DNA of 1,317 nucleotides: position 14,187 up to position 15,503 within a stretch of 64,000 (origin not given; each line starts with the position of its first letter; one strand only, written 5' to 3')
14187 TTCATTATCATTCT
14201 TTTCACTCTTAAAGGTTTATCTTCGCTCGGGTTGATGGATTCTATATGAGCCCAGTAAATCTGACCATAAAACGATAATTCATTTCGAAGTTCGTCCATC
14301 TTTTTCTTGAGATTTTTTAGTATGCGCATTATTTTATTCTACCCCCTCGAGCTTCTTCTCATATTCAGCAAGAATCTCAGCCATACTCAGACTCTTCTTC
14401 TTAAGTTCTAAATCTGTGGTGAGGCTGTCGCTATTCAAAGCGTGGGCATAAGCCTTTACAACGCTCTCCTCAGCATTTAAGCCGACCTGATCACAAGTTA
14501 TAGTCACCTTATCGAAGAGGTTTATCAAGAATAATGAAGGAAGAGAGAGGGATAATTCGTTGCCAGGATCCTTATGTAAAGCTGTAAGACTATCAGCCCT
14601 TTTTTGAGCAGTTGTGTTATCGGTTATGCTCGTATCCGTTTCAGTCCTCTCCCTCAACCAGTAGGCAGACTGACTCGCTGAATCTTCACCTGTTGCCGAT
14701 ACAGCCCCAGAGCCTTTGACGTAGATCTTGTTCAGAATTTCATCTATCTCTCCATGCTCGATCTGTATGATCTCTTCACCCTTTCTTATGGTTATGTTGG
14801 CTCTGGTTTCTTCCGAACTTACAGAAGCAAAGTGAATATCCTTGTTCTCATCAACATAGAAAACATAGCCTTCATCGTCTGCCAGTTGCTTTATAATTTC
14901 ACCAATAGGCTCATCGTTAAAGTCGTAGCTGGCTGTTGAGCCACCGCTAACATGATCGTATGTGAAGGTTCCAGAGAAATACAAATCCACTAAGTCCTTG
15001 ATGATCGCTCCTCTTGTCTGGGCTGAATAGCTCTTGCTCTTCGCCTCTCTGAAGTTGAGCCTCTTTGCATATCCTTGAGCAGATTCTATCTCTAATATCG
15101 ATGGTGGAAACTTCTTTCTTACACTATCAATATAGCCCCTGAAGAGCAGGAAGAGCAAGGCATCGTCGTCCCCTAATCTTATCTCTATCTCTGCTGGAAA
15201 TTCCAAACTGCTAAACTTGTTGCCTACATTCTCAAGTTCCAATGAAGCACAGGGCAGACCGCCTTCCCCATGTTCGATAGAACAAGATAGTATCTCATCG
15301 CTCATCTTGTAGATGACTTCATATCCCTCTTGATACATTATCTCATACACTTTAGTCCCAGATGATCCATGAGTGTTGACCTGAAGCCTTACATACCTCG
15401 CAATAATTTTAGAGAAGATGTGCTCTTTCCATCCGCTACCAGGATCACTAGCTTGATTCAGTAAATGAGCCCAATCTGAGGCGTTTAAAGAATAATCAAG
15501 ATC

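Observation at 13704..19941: Incomplete head-tail-virus-like module (TerL, tape-measure-like, lectins, hub, spike) between purB and atpF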

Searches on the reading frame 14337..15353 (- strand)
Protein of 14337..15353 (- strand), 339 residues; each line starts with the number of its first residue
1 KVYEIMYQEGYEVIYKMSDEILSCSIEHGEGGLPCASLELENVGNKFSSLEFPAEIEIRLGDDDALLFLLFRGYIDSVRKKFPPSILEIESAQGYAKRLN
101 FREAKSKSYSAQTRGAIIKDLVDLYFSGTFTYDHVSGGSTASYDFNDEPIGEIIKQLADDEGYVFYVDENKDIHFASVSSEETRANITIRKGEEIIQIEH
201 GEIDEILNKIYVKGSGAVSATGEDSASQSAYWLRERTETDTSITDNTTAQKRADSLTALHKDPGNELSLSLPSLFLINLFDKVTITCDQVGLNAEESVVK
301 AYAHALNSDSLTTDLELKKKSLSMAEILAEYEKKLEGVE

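Call 25: find_homologous_proteins(query=window:14337-15323:-)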
Query seq(329 aa) (329 aa): 2 proteins with E <= 0.001 among 3230 candidates.
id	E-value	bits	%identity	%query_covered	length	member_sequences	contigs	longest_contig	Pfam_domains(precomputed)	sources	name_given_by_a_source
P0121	2.8e-209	712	100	100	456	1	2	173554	PF00754.32,PF22633.4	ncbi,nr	ncbi:MAG: discoidin domain-containing protein [archaeon]|nr:discoidin domain-containing protein [arc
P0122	4.9e-9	54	31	44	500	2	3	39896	-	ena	-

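Call 29: search_protein_representatives(protein=window:14337-15353:-)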
Query: 339 residues. Proteins with E-value up to 0.001 (for the whole library): 644; up to 1e-10: 60; up to 1e-30: 11. The best 150 are listed.
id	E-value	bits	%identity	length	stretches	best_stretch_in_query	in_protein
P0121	9.2e-217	734.6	100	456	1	1-339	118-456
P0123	1.2e-124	432.0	61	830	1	2-339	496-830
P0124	2.9e-78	279.7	42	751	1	13-334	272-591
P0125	7.3e-73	261.9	41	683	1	15-335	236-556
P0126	1.1e-67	245.0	38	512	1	12-338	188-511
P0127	2.1e-62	227.6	37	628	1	17-335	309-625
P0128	1.4e-57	211.7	37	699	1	17-335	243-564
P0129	5.9e-56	206.4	35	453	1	17-330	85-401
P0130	1.5e-55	205.1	35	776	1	5-338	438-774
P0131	1.7e-50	188.5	34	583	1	15-334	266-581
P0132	6.8e-46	173.3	33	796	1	16-334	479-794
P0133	3.1e-29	118.6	38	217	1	68-266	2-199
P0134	1.2e-28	116.7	43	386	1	17-149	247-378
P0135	3.3e-16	75.8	27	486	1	16-328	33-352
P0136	3.9e-16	75.6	28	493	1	37-322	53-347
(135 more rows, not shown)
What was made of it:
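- Tried and rejected: The exhaustive HMMER search was needed (call 29).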

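Call 31: search_protein_families(library=phrogs, alignment_id=A1, max_evalue=0.001)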
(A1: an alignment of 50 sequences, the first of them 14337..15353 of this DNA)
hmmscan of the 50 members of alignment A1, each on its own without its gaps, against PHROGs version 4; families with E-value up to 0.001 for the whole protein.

A. member 1, window:14337-15353:- (339 aa): 4 families
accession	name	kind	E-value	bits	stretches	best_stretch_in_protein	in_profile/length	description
phrog_21793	-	unknown function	1.1e-09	38.7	1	147-255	307-417/482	-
phrog_1887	-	tail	7.5e-07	29.5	1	58-300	376-636/670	tail protein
phrog_400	-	tail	0.00025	21.1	1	160-332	177-350/654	tail protein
phrog_52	-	tail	0.00036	20.5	0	18-121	210-311/677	tail protein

B. families by the number of members that match (of 50 scanned): 32 families (the first 25 are shown)
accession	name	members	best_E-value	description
phrog_1887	-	32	9.4e-20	tail protein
phrog_400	-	30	1.5e-17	tail protein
phrog_21793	-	19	8.5e-16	-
phrog_4930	-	9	1.6e-11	baseplate hub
phrog_52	-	8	3e-11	tail protein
phrog_177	-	5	5.2e-19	baseplate hub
phrog_20686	-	4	4.4e-07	-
phrog_6185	-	4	2.7e-05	-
phrog_5417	-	2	1.8e-18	-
phrog_18500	-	2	6.3e-05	-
phrog_26466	-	1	2.4e-17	-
phrog_11333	-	1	2.6e-16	-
phrog_4176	-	1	4.1e-10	tail fiber protein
phrog_8309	-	1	4.7e-10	-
phrog_19068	-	1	1.5e-08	-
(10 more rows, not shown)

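Call 32: search_protein_families(library=pfam, alignment_id=A1, max_evalue=0.001)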
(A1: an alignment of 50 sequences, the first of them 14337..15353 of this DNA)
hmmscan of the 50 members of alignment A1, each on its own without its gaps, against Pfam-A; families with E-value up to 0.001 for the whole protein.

A. member 1, window:14337-15353:- (339 aa): 0 families

B. families by the number of members that match (of 50 scanned): 8 families
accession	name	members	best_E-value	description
PF24032.1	YQBQ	23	2.5e-12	YQBQ-like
PF06605.17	Prophage_tail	6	8.3e-09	Prophage endopeptidase tail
PF21683.3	GpP-like_1st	2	6.4e-06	Mu phage baseplate assembly protein GpP-like, N-terminal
PF24517.2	CBM96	1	4e-30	Carbohydrate-binding module family 96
PF10102.14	DUF2341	1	1.7e-27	Domain of unknown function (DUF2341)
PF00754.31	F5_F8_type_C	1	6.5e-17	F5/8 type C domain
PF22633.2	F5_F8_type_C_2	1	3.8e-16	NedA-like, galactose-binding domain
PF05954.17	Phage_GPD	1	1.8e-08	Phage tail baseplate hub (GPD)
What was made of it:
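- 14334..16865 (-): A single baseplate-hub/Tal-like gene broken into three frames: o7 (15843-16865), a middle piece (about 15678-15925) and o8 (14334-15725). Domain order: N-terminal PHRGxW domain, beta-rich middle domain, discoidin, gp27-like hub. The hub family matches PHROG tail protein/baseplate hub and Pfam YQBQ, Prophage_tail, GpP-like and Phage_GPD (calls 31, 32).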

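Call 35: find_related_loci(query=P0123, collection=metagenome_contigs, flank=10000)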
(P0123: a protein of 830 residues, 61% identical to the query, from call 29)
Query P0123 (830 aa) in metagenome_contigs; peptide patterns used: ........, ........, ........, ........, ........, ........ (x = any residue, [..] = any of these).
54 stretches matched a pattern; 14 encode a relative of the query (tblastn E <= 1e-3); 14 distinct loci.
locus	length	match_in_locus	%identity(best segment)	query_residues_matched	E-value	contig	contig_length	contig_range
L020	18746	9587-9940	31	599-714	1e-8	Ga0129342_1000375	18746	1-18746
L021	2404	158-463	38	608-707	1e-8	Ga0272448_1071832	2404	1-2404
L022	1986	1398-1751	31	599-714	3e-8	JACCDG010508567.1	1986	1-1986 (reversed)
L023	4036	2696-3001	35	608-707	4e-8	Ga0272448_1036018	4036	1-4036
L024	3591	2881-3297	32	595-733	5e-8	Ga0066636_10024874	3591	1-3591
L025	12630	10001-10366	30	595-713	2e-7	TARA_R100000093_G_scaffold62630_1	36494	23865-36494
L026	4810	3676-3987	37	608-707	4e-7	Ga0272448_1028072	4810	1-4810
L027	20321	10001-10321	32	610-713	2e-6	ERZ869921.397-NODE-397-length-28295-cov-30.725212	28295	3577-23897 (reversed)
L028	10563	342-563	39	595-668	2e-6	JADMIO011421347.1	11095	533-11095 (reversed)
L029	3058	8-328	32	610-713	2e-6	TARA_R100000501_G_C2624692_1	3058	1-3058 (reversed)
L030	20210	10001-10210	36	600-668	2e-6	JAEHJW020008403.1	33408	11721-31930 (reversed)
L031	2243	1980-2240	33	595-683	2e-5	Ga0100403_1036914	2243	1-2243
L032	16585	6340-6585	33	634-713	3e-5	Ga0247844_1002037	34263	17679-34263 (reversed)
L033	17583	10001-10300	32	658-751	4e-4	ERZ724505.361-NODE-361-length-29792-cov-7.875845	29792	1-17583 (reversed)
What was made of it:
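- Tried and rejected: P0123 in metagenome_contigs found only distant hub relatives, not its own contig (call 35).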

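Call 36: find_homologous_proteins(query=A2)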
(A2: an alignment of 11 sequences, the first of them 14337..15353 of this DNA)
Query A2 (11 sequences) (339 aa, profile of the alignment): 4 proteins with E <= 0.001 among 8000 candidates.
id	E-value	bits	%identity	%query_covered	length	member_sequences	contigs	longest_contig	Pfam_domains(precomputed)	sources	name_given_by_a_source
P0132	3.5e-227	774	34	89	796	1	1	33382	-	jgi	jgi:hypothetical protein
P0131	1.5e-221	755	33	95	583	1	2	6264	-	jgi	jgi:hypothetical protein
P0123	9.1e-214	729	60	100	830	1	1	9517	PF00754.32,PF22633.4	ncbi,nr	ncbi:MAG: discoidin domain-containing protein [Nitrososphaerales archaeon]|nr:discoidin domain-conta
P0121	9.5e-145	501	100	100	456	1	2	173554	PF00754.32,PF22633.4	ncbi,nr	ncbi:MAG: discoidin domain-containing protein [archaeon]|nr:discoidin domain-containing protein [arc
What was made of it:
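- Tried and rejected: These found almost nothing: 2 hits and then 4 hits (calls 25, 36).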

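Call 37: find_encoding_contigs(protein=P0123, flank=10000, max_places=3)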
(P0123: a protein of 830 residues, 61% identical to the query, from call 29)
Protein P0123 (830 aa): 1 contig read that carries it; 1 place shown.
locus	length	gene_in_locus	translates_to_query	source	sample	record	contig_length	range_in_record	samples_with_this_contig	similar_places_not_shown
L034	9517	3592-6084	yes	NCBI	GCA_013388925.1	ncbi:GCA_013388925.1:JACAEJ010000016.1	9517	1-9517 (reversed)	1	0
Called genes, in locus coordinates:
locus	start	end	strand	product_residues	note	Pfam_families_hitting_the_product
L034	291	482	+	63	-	-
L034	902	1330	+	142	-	-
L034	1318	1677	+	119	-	PF04883:HK97-gp10_like (weak)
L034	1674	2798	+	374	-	-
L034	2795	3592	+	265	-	-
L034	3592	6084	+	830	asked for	PF00754:F5_F8_type_C, PF22633:F5_F8_type_C_2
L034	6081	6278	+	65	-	-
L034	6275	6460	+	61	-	-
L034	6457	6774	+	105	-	-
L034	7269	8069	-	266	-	-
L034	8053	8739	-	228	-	PF09952:AbiEi_2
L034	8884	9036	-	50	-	-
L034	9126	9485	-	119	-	-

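Call 38: find_encoding_contigs(protein=P0132, flank=10000, max_places=3)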
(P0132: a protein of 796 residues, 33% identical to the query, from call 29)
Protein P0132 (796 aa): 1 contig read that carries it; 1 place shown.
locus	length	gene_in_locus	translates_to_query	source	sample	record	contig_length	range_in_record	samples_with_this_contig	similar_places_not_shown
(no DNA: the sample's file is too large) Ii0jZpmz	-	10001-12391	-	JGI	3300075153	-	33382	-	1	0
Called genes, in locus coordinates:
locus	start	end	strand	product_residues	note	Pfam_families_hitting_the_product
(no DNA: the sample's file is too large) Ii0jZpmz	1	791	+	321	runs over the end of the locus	-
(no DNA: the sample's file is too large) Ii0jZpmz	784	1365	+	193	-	PF13489:Methyltransf_23, PF13847:Methyltransf_31, PF08241:Methyltransf_11, PF08242:Methyltransf_12, PF13649:Methyltransf_25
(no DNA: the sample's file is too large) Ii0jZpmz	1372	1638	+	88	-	-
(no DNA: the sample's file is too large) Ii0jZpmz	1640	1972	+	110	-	-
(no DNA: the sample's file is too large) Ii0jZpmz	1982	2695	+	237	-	-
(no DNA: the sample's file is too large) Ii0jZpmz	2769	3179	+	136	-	-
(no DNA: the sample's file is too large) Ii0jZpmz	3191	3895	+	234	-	-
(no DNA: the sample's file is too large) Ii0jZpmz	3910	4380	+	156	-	-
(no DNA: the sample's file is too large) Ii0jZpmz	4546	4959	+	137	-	PF04883:HK97-gp10_like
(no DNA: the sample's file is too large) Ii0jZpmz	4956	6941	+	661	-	-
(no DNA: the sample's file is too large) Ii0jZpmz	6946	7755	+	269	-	-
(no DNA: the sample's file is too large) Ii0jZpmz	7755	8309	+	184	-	-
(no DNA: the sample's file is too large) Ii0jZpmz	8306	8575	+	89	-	-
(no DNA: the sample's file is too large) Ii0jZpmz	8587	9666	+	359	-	-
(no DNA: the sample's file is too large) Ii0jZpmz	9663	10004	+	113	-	-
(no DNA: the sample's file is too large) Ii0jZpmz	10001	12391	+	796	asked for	-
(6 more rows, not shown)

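Call 42: search_solved_structures(query=A1, max_evalue=1)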
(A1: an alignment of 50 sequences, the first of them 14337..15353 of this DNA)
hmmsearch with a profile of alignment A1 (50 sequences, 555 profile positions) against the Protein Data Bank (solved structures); distinct sequences matched with E-value up to 1: 7.
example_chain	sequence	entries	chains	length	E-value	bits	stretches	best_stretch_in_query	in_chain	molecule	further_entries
9h4p_BD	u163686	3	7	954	2.4e-26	95.7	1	87-440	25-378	Baseplate hub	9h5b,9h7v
9gtr_q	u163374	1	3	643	5.1e-14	55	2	120-262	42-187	Gp5/Type VI secretion system Vgr protein OB-fold domain-containing protein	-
7b5h_AJ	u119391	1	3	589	1.5e-11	46.9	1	98-283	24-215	All3320 protein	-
7aef_q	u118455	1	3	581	5.6e-11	45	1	85-402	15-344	Phosphoserine phosphatase SerB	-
9qgm_8A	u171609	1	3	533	7.9e-05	24.7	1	114-206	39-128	Photorhabdus luminescens subsp. laumondii TTO1 complete genome segment 6/17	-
6u5h_C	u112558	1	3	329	0.023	16.6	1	333-406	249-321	Probable bacteriophage protein Pyocin R2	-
3vp8_A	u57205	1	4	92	0.37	12.6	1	404-480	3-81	General transcriptional corepressor TUP1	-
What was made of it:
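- Closest known: gp27/gpD/VgrG-type hubs of contractile systems. Same: The profile also hits CIS hub chains 9gtr, 7b5h and 7aef at E 5e-14 to 6e-11 (calls 32, 42).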

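Call 60: search_protein_families(library=phrogs, proteins=[L034:1674-2798:+, L034:2795-3592:+, L034:902-1330:+, L034:6457-6774:+], max_evalue=0.01)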
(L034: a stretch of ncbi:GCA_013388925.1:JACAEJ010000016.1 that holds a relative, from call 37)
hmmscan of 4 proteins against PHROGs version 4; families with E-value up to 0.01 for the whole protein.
L034:1674-2798:+ (374 aa): 1 family
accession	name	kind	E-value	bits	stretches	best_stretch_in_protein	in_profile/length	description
phrog_167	-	tail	0.0011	17.7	1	9-302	285-596/1555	tail length tape measure protein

L034:2795-3592:+ (265 aa): 1 family
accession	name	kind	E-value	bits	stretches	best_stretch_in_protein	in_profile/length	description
phrog_9983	-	tail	2.7e-06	27.9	1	141-252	118-222/273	tail protein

L034:902-1330:+ (142 aa): 3 families
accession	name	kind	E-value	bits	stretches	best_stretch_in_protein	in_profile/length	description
phrog_8346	-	unknown function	0.00075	20.6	1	1-126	6-128/143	-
phrog_4204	-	connector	0.0033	18.6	1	34-122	33-122/147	tail terminator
phrog_20428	-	connector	0.009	16.7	0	5-133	7-127/178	tail terminator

L034:6457-6774:+ (105 aa): 0 families

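Call 63: search_solved_structures(query=A1, max_evalue=0.001, show_alignments=1)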
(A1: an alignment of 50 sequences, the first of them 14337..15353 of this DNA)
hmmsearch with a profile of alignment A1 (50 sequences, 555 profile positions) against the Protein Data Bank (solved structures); distinct sequences matched with E-value up to 0.001: 5.
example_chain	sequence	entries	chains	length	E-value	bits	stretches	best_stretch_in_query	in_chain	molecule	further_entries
9h4p_BD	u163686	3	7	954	2.4e-26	95.7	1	87-440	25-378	Baseplate hub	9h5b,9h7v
9gtr_q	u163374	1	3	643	5.1e-14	55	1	120-262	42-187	Gp5/Type VI secretion system Vgr protein OB-fold domain-containing protein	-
7b5h_AJ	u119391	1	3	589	1.5e-11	46.9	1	98-283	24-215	All3320 protein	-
7aef_q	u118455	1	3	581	5.6e-11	45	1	85-402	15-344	Phosphoserine phosphatase SerB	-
9qgm_8A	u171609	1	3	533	7.9e-05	24.7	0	114-206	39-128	Photorhabdus luminescens subsp. laumondii TTO1 complete genome segment 6/17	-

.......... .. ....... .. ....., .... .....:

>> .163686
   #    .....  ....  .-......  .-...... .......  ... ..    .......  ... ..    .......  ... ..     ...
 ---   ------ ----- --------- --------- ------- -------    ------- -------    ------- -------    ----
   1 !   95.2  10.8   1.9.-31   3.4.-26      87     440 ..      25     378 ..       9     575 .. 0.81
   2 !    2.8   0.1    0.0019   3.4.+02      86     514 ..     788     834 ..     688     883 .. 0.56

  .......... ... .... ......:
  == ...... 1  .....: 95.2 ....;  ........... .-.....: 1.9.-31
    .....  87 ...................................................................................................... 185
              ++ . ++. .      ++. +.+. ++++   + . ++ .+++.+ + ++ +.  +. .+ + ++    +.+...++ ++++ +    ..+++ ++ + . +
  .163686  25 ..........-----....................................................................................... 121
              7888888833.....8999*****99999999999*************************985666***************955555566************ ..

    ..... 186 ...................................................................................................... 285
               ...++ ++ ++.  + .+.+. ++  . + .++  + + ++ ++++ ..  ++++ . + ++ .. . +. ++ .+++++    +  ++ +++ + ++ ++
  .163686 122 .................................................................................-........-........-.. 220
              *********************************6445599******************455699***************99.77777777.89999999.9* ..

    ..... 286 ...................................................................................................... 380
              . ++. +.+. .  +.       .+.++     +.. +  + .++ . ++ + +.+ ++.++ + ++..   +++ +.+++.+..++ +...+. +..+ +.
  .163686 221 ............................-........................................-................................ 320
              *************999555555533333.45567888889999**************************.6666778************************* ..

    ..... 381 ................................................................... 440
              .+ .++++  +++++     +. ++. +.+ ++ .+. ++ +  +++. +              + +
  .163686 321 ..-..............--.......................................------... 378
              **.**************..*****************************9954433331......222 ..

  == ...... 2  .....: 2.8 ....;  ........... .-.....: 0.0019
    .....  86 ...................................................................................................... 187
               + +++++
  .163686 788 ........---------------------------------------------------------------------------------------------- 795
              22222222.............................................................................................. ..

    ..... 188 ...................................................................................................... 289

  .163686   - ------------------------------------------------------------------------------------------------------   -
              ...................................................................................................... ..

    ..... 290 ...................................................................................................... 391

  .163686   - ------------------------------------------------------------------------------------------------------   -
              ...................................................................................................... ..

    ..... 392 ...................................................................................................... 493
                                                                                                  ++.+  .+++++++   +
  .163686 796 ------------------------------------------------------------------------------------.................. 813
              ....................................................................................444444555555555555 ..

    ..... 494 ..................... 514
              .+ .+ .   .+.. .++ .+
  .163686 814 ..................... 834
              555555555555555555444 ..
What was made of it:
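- On gp27-like baseplate hub / Tal (HFTV1 BPH type): The window sequence itself hits phrog_1887 'tail protein' at E 7.5e-7 (calls 31, 32, 42, 63).
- Closest known: Baseplate hub gp44. Same: The hub family profile aligns over ~350 positions with residues 25-378 of the HFTV1 BPH, at E 2.4e-26 (calls 42, 63).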

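Call 71: search_protein_families(library=pfam, proteins=[P0123], max_evalue=0.05)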
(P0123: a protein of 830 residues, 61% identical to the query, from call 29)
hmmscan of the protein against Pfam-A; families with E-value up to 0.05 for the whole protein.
P0123 (830 aa): 2 families
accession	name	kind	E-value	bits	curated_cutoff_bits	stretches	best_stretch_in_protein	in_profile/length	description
PF00754.31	F5_F8_type_C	-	6.5e-17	62.3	28.2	1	387-496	9-123/127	F5/8 type C domain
PF22633.2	F5_F8_type_C_2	-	3.8e-16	59.9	27.8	1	396-484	3-91/91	NedA-like, galactose-binding domain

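Call 77: find_encoding_contigs(protein=P0122, flank=10000, max_places=2)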
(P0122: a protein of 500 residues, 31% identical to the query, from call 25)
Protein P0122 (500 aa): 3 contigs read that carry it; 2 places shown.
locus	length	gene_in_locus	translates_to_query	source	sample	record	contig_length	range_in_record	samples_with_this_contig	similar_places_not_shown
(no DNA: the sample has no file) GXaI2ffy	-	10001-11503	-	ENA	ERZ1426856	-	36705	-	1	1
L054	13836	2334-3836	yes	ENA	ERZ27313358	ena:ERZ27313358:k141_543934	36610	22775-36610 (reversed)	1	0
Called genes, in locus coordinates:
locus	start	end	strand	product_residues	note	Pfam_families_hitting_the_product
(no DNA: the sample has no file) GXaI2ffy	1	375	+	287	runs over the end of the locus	PF04233:Phage_Mu_F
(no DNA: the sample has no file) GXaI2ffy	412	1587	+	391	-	PF04586:Peptidase_S78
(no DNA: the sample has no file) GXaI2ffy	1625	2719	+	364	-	PF05065:Phage_capsid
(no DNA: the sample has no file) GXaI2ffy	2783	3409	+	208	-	-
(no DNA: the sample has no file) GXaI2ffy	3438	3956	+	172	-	-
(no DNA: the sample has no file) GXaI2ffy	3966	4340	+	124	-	-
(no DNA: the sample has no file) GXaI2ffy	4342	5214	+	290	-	-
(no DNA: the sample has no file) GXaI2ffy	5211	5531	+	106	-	-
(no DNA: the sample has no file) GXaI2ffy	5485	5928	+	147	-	PF04883:HK97-gp10_like (weak)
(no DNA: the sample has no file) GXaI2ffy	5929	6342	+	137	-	-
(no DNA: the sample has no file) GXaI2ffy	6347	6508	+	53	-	-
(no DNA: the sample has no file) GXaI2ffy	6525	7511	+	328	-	PF18906:Phage_tube_2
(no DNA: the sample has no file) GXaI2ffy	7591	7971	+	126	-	-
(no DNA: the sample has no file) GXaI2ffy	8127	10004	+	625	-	-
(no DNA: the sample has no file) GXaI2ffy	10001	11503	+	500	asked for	-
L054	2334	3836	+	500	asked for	-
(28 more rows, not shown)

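Call 78: find_encoding_contigs(protein=P0131, flank=10000, max_places=2)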
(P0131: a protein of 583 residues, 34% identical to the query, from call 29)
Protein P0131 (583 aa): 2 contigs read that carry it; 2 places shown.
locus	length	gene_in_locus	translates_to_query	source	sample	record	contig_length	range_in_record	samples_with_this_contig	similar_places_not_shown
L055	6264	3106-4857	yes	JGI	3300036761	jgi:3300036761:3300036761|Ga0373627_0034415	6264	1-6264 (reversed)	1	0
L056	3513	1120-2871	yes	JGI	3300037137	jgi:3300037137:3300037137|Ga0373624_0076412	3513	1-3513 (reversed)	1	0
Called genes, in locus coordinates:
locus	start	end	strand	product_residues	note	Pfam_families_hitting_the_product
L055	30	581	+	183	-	-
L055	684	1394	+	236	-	-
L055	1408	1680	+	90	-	-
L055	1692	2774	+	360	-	-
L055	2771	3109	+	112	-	-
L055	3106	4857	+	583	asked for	-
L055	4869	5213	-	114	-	-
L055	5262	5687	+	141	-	PF14947:HTH_45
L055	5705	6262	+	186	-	?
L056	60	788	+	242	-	-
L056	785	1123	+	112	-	-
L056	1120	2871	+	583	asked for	-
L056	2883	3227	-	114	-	-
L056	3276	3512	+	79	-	?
